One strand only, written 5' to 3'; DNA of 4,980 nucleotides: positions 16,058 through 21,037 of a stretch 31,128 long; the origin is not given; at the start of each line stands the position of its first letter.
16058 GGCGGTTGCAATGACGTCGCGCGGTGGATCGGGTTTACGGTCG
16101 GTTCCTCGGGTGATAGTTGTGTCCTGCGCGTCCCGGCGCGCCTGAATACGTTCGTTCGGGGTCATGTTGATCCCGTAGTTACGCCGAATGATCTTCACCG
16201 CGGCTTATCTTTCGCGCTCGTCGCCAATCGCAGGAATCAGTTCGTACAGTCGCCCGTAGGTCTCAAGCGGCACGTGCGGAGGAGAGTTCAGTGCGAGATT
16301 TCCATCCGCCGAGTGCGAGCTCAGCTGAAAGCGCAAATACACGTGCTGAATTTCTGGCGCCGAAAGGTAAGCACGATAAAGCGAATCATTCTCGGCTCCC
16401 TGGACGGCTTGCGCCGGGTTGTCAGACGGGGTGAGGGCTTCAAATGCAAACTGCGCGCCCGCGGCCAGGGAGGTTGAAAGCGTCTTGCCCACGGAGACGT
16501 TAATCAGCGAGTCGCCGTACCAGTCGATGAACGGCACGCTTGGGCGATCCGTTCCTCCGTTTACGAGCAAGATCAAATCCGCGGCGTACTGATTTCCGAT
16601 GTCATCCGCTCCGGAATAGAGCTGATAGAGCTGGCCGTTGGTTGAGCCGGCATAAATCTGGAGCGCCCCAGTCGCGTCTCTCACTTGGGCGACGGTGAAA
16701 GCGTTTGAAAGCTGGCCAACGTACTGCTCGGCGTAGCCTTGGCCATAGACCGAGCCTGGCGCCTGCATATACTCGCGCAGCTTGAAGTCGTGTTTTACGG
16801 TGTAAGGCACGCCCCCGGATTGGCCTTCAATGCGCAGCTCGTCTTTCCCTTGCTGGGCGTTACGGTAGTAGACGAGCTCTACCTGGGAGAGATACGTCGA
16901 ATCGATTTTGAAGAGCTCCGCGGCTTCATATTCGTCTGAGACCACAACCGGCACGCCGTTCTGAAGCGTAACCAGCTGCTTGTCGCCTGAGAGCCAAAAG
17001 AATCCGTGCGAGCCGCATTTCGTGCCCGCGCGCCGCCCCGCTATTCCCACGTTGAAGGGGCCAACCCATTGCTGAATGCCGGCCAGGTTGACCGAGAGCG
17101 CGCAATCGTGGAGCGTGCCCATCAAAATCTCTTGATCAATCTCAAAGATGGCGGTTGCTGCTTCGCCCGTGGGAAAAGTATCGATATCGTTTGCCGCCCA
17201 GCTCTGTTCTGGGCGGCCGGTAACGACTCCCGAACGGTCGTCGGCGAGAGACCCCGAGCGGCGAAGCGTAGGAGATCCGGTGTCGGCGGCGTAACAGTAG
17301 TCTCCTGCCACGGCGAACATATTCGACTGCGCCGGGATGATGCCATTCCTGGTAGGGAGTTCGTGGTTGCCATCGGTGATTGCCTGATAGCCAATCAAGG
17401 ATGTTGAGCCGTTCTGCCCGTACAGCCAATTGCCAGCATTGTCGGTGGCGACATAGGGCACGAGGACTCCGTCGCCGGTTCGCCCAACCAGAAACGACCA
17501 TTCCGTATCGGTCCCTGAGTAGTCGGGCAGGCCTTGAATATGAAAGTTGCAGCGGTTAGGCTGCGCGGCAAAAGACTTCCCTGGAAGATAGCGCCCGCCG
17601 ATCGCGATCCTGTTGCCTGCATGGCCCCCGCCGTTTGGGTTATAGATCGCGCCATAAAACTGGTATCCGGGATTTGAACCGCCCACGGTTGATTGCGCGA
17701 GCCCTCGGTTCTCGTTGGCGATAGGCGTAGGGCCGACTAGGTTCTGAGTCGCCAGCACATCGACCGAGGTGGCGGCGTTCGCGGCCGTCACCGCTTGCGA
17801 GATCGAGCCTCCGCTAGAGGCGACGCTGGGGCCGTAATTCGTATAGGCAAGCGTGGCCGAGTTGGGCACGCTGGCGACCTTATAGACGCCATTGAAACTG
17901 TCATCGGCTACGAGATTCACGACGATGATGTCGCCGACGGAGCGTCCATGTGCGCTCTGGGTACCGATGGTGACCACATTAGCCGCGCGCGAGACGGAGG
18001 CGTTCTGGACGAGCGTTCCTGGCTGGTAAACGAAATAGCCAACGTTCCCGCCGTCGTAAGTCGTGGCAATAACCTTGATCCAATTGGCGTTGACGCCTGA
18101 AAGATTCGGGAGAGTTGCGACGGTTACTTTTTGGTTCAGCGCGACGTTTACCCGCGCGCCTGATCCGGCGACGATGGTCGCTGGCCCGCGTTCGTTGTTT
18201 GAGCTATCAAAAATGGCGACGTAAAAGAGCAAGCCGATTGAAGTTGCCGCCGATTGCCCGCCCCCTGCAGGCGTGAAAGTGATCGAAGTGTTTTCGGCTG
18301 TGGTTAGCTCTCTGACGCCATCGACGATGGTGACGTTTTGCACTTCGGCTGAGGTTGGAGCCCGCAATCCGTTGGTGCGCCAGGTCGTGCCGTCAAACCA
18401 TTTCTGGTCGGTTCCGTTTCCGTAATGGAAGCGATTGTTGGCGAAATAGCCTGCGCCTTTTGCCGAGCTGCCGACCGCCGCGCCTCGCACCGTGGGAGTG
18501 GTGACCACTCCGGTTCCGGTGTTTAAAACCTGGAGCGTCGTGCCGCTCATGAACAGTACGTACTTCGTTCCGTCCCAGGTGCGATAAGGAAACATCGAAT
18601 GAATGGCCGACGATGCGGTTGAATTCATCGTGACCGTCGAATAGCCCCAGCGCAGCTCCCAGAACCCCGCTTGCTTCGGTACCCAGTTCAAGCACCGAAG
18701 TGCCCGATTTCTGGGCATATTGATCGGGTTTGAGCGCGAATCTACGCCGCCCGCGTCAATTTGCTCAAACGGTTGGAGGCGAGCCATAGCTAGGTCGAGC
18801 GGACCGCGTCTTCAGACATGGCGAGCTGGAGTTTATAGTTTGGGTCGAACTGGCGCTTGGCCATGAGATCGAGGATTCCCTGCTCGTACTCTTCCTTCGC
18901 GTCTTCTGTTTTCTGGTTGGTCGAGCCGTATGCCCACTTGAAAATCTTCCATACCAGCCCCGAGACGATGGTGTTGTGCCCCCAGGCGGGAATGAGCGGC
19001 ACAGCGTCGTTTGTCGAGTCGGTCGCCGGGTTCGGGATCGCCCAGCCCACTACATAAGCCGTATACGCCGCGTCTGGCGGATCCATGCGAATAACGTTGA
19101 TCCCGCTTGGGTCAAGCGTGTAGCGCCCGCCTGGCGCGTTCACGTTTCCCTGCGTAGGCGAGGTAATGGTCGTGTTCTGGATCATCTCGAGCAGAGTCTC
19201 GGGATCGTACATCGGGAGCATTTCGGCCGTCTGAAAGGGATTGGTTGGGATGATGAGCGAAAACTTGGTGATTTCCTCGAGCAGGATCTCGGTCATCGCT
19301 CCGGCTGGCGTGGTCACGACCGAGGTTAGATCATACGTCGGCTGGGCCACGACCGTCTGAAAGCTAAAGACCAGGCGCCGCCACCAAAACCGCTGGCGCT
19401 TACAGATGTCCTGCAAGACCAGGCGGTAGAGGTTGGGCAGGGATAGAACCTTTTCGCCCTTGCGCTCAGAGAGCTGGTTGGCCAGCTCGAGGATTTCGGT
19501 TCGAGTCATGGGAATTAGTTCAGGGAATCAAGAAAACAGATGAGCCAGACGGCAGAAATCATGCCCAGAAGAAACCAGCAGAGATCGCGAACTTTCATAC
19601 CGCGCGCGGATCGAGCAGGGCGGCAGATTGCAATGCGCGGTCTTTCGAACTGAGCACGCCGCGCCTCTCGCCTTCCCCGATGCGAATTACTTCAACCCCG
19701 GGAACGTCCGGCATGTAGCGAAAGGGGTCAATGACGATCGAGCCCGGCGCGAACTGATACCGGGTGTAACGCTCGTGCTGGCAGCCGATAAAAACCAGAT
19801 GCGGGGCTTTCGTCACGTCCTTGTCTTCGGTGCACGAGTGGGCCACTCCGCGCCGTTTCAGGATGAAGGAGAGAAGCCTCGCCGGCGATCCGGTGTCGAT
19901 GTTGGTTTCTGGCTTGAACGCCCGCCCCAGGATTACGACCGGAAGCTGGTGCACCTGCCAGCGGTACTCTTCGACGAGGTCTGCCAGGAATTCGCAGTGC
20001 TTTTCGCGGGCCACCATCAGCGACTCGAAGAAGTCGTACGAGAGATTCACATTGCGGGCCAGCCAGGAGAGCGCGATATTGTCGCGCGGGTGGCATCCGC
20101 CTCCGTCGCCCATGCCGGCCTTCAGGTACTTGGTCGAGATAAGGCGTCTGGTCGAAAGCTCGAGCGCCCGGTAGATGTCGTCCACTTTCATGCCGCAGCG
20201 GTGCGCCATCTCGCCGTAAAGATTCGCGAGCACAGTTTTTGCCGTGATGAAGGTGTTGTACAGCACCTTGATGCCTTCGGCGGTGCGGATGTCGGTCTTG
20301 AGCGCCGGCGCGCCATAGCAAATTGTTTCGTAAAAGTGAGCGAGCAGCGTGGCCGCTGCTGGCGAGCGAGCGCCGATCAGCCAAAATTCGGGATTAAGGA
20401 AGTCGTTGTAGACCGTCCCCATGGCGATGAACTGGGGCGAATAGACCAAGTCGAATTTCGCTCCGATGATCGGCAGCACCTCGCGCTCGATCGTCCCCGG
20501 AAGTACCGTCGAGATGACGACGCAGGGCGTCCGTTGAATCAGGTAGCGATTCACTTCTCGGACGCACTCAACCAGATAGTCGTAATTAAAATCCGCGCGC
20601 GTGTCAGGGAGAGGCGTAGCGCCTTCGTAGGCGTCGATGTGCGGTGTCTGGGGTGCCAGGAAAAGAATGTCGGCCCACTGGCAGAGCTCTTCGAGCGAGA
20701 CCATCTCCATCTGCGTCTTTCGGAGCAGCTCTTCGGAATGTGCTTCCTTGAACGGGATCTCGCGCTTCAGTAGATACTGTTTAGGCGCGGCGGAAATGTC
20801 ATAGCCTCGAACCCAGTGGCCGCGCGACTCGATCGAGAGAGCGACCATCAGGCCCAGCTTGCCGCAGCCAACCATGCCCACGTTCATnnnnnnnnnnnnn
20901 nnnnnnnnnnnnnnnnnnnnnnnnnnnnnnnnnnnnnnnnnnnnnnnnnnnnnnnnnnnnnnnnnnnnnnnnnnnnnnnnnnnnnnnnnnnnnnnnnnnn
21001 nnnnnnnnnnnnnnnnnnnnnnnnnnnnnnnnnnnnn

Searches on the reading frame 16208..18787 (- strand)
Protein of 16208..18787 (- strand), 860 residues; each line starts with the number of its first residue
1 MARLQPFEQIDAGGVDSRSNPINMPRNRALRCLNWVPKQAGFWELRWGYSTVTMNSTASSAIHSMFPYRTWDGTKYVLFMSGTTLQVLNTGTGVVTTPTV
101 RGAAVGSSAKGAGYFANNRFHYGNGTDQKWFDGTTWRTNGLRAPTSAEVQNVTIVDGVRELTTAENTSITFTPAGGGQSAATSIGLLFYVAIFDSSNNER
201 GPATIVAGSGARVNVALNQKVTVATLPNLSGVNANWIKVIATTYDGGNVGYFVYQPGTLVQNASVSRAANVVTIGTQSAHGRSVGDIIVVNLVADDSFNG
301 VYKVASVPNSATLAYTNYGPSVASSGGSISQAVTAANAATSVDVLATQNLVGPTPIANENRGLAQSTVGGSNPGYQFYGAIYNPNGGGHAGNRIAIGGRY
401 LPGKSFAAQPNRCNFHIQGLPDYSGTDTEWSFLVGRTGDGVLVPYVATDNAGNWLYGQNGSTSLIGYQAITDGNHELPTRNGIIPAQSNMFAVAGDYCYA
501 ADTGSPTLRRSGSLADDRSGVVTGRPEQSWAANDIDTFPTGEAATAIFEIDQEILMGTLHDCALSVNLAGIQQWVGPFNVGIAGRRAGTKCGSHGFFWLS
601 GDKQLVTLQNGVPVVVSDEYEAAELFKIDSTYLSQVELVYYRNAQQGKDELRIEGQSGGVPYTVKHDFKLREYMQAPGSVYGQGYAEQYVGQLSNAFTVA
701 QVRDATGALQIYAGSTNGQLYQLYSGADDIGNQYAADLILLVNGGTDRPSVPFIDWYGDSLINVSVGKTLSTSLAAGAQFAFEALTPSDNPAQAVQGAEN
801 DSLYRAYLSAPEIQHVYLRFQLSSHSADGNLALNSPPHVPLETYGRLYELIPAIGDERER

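Call 4: search_protein_families(library=pfam, proteins=[window:16208-18787:-], max_evalue=1)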
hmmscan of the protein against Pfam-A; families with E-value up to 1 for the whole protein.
window:16208-18787:- (860 aa): 0 families

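Call 5: search_protein_families(library=phrogs, proteins=[window:16208-18787:-], max_evalue=0.01)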
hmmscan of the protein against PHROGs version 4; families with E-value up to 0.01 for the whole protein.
window:16208-18787:- (860 aa): 2 families
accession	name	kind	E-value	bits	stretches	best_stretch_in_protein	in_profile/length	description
phrog_3287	-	head and packaging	3e-05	24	1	14-126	13-98/524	virion structural protein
phrog_9998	-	unknown function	0.00019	21.8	1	263-335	44-116/401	-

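Call 58: search_solved_structures(query=window:16208-18787:-, max_evalue=1)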
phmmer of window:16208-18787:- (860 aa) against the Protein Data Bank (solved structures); distinct sequences matched with E-value up to 1: 2.
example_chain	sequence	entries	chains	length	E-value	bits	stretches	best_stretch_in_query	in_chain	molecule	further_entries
26fb_K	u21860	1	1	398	8.5e-06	27.5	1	12-186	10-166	Structural protein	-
4mnp_A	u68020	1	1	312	0.71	11.3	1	617-659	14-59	N-acetylneuraminate-binding protein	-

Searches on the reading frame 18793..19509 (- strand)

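Call 4: search_protein_families(library=pfam, proteins=[window:18793-19509:-], max_evalue=1)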
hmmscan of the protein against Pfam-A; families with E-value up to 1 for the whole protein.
window:18793-19509:- (239 aa): 1 family
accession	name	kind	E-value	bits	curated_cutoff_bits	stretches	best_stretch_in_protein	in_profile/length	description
PF24175.2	SU10_adaptor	-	1e-08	36.3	27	1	22-218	22-183/194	SU10 adaptor protein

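Call 5: search_protein_families(library=phrogs, proteins=[window:18793-19509:-], max_evalue=0.01)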
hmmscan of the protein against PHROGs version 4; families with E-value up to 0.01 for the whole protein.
window:18793-19509:- (239 aa): 0 families

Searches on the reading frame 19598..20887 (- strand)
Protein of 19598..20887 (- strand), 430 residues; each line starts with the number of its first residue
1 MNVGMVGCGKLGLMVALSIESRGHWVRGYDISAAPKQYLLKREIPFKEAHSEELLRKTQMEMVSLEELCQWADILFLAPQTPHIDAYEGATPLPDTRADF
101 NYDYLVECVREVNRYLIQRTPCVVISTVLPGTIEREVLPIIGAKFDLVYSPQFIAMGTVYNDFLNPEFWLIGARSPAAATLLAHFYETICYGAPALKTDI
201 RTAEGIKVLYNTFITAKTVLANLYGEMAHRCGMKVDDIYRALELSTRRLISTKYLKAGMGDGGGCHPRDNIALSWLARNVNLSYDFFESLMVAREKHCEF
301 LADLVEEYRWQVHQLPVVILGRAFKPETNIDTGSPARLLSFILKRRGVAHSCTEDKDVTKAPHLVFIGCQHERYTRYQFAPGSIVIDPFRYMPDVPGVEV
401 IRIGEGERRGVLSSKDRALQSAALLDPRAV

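Call 54: search_protein_families(library=pfam, proteins=[window:19598-20887:-], max_evalue=0.01)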
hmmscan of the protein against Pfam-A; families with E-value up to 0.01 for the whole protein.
window:19598-20887:- (430 aa): 4 families
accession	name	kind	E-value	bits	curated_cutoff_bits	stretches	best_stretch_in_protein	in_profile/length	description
PF03721.20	UDPG_MGDP_dh_N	-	1.1e-17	64.6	27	1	1-180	1-182/187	UDP-glucose/GDP-mannose dehydrogenase family, NAD binding domain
PF00984.24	UDPG_MGDP_dh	-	2.1e-15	57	25.4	1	201-290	1-88/94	UDP-glucose/GDP-mannose dehydrogenase family, central domain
PF03446.21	NAD_binding_2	-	0.0043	17.5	21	1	2-58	1-56/161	NAD binding domain of 6-phosphogluconate dehydrogenase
PF02826.25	2-Hacid_dh_C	-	0.0097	15.7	25.1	0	2-77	38-97/178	D-isomer specific 2-hydroxyacid dehydrogenase, NAD binding domain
